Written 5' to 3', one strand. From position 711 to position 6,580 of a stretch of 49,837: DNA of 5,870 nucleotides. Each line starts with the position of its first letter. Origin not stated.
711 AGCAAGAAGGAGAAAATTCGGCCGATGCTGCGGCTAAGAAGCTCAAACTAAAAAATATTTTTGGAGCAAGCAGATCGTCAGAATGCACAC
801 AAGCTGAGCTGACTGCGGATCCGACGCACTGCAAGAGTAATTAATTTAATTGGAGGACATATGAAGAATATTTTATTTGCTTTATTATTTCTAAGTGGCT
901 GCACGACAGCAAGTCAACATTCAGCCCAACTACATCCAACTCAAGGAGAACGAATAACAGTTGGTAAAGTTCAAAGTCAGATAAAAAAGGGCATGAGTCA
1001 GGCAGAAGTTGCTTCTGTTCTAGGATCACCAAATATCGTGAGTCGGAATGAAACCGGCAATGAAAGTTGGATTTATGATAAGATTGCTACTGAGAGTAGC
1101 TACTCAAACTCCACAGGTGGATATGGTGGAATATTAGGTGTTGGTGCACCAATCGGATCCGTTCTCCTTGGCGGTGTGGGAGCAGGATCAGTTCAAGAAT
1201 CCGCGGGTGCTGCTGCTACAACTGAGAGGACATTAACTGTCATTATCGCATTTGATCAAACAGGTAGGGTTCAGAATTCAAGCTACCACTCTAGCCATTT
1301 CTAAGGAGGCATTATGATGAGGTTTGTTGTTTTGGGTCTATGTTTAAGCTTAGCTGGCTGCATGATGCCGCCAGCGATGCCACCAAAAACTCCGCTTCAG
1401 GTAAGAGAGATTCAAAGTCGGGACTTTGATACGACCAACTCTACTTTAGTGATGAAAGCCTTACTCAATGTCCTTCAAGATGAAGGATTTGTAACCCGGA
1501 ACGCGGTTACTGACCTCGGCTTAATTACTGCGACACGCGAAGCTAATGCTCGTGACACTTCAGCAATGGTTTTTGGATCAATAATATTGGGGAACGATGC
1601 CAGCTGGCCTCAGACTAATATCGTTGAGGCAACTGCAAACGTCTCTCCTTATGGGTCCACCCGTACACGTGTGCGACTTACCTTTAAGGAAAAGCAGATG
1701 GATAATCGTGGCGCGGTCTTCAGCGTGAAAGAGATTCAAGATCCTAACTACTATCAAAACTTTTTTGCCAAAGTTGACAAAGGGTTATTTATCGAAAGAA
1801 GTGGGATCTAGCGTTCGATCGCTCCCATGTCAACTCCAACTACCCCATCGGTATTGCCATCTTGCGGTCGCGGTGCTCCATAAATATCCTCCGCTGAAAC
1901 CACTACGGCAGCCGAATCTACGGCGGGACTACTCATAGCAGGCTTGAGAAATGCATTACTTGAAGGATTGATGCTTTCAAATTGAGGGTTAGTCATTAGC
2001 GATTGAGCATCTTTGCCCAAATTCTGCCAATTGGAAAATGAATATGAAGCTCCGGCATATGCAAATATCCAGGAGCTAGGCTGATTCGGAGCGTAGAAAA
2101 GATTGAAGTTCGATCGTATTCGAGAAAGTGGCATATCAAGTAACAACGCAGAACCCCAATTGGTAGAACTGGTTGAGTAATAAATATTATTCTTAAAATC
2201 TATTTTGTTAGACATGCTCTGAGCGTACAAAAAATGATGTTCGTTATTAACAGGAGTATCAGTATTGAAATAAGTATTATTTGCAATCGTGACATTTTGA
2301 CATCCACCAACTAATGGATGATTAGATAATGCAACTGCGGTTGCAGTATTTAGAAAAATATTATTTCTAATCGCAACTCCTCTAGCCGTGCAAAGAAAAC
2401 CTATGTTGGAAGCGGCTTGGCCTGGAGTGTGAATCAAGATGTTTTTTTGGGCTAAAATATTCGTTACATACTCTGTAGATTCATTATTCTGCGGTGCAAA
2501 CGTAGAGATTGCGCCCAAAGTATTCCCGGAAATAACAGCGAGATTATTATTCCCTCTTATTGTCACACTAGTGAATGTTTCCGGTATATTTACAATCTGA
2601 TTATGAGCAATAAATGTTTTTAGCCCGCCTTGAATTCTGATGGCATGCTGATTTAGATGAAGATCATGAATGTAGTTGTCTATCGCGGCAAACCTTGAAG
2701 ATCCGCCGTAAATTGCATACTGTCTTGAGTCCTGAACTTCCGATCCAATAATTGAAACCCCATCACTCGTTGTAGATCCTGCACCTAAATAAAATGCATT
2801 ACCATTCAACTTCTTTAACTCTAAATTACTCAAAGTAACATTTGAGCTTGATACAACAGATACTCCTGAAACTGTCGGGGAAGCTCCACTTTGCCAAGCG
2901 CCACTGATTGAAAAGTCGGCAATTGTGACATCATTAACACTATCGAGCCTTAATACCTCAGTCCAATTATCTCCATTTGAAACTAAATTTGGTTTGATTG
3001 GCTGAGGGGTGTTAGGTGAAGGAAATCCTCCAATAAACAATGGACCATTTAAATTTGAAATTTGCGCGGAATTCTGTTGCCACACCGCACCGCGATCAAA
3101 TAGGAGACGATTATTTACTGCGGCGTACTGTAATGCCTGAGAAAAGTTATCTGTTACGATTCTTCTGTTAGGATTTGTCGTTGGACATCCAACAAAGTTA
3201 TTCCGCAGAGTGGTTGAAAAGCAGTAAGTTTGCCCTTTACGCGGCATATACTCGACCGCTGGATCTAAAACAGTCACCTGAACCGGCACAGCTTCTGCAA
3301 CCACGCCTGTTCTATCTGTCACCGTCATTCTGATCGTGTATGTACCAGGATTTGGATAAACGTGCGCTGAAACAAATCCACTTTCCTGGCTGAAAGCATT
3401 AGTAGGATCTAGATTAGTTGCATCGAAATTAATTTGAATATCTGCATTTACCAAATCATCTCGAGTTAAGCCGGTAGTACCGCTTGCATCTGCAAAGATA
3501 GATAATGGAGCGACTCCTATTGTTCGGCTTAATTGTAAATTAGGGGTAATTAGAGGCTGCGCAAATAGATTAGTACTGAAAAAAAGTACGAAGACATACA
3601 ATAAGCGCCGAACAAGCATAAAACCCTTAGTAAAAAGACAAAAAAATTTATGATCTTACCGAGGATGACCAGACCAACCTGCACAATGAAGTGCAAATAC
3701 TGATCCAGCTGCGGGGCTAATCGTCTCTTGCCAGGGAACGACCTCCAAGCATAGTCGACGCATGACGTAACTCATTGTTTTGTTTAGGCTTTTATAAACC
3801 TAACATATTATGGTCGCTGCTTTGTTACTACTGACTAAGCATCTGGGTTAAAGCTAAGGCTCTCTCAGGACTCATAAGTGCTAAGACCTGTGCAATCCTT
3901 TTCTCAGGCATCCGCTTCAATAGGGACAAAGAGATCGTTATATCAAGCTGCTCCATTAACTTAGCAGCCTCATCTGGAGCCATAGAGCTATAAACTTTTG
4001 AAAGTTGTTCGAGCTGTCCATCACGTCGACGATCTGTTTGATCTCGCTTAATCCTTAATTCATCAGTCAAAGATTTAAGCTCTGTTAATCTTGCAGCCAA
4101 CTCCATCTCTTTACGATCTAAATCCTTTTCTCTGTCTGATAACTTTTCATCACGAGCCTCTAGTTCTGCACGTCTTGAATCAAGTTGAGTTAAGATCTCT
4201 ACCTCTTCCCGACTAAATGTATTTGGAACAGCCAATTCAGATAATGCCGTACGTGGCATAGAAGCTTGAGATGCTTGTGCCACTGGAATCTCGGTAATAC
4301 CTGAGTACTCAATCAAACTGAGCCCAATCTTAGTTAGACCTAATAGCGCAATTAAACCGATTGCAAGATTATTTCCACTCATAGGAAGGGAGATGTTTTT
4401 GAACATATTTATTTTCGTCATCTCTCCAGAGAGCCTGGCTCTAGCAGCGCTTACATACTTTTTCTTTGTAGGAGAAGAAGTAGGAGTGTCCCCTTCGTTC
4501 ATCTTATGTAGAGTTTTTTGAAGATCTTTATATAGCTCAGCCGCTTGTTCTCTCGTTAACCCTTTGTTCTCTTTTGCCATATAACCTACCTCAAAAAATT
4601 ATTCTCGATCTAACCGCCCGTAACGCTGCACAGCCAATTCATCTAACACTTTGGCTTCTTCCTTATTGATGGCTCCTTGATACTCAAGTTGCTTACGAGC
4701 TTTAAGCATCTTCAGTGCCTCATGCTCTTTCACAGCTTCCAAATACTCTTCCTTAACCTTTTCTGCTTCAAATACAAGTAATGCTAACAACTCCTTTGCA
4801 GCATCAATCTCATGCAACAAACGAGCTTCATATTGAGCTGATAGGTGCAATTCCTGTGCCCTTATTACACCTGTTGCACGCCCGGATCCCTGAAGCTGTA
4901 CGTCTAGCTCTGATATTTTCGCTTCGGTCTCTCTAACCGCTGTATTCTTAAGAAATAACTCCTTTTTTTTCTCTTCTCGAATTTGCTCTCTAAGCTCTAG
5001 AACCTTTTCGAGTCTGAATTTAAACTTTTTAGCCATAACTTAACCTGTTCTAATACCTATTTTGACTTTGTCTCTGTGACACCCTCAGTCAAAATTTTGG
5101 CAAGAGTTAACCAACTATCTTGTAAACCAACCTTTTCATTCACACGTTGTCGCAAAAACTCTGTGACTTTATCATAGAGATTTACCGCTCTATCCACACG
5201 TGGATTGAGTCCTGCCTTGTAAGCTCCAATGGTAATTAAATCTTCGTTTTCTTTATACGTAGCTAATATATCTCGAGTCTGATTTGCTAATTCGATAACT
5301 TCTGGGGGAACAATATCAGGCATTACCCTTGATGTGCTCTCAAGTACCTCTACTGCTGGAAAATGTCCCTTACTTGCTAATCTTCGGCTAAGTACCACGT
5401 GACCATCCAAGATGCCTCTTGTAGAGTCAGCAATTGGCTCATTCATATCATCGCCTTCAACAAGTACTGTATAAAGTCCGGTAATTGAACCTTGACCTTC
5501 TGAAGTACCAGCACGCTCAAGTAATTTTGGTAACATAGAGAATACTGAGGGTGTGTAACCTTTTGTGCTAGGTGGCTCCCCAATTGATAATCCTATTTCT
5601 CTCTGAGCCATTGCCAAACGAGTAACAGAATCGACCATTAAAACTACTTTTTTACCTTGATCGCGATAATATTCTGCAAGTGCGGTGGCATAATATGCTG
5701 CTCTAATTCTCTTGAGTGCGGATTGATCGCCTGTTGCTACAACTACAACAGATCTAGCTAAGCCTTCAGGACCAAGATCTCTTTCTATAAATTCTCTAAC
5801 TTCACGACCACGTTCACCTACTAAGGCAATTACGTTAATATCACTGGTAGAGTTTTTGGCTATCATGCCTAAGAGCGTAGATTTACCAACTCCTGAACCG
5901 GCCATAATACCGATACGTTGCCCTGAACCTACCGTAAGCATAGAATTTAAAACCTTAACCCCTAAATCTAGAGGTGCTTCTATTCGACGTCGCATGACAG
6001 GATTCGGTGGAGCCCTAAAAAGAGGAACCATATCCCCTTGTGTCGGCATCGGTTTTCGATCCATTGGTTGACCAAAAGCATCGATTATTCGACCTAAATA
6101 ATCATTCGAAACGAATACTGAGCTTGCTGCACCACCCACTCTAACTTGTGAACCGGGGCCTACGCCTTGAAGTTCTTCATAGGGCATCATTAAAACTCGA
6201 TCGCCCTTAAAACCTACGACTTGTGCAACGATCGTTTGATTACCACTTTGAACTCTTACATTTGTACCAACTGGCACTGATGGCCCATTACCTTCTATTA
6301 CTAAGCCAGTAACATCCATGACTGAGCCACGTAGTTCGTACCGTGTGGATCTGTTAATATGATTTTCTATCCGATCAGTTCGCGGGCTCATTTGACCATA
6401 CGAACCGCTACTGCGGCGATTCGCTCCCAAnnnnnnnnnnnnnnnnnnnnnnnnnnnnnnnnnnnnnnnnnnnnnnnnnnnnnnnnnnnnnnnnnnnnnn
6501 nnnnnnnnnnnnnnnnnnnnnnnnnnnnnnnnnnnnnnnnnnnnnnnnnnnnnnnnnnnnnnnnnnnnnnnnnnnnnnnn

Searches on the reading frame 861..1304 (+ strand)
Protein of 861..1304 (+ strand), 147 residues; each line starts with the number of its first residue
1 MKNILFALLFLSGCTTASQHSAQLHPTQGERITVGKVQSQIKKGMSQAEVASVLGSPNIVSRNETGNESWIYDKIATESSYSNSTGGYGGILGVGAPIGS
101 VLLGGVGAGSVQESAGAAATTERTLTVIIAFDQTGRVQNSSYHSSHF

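Call 15: search_protein_families(library=pfam, proteins=[window:861-1304:+], max_evalue=0.001)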
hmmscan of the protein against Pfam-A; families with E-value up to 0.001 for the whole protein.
window:861-1304:+ (147 aa): 1 family
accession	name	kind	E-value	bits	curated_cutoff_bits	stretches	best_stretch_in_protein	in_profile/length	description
PF04355.18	BamE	-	1.1e-06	28.8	23.2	1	39-72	10-41/71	Outer membrane protein assembly factor BamE domain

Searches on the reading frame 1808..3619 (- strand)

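Call 15: search_protein_families(library=pfam, proteins=[window:1808-3619:-], max_evalue=0.001)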
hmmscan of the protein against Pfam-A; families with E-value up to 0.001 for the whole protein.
window:1808-3619:- (603 aa): 2 families
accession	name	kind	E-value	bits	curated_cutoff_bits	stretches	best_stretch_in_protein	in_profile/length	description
PF18911.6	PKD_4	-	1.2e-05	25.7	27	1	81-117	49-85/85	PKD domain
PF00801.26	PKD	-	0.00014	22.3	23.5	1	83-115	48-80/80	PKD domain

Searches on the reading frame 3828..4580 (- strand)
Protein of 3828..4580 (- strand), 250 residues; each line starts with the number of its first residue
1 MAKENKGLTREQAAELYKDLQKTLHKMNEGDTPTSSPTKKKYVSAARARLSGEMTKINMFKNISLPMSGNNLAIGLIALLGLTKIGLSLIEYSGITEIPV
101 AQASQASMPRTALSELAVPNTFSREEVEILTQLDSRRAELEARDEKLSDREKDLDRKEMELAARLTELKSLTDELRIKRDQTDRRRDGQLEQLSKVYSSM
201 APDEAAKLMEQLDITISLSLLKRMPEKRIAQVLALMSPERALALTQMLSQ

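Call 15: search_protein_families(library=pfam, proteins=[window:3828-4580:-], max_evalue=0.001)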
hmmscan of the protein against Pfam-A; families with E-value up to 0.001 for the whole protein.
window:3828-4580:- (250 aa): 3 families
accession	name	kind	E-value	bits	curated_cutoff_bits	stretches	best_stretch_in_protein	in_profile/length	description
PF03448.22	MgtE_N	-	7.8e-06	26.8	25.9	1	194-248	43-97/102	MgtE intracellular N domain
PF12072.13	RNase_Y_N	-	0.00023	21.1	32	1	125-207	67-153/201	RNase Y N-terminal region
PF13863.11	DUF4200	-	0.00046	21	29.7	1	124-187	6-69/119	Domain of unknown function (DUF4200)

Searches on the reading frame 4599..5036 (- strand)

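Call 15: search_protein_families(library=pfam, proteins=[window:4599-5036:-], max_evalue=0.001)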
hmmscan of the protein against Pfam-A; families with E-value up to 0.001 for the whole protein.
window:4599-5036:- (145 aa): 1 family
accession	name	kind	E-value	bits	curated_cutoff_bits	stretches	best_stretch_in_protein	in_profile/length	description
PF02050.21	FliJ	-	2.6e-13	50.7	28.4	1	30-139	10-123/123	Flagellar FliJ protein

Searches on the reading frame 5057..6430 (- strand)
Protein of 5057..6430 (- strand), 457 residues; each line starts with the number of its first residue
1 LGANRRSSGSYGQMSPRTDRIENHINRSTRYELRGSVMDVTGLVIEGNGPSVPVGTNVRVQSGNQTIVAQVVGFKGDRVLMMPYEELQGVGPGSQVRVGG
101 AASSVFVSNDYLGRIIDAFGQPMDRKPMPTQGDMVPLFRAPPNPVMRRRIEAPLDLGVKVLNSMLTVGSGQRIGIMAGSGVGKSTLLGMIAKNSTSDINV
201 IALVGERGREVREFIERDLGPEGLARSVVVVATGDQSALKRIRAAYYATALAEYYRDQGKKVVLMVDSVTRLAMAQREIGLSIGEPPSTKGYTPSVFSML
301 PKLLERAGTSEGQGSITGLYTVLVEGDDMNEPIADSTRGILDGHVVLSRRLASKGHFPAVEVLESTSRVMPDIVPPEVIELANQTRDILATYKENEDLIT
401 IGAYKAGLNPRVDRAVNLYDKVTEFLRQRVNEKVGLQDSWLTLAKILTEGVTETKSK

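Call 15: search_protein_families(library=pfam, proteins=[window:5057-6430:-], max_evalue=0.001)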
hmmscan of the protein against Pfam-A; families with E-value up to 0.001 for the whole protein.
window:5057-6430:- (457 aa): 4 families
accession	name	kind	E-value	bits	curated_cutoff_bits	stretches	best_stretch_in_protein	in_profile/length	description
PF00006.31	ATP-synt_ab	-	1.4e-87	293.2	29.5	1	157-367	1-213/213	ATP synthase alpha/beta family, nucleotide-binding domain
PF18269.6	T3SS_ATPase_C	-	2.3e-24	85.5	22.7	1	374-444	1-71/72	T3SS EscN ATPase C-terminal domain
PF00005.33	ABC_tran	-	0.00012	23.1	25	1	163-201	4-42/137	ABC transporter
PF02874.29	ATP-synt_ab_N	-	0.00039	21.3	20.9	1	37-97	1-66/69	ATP synthase alpha/beta family, beta-barrel domain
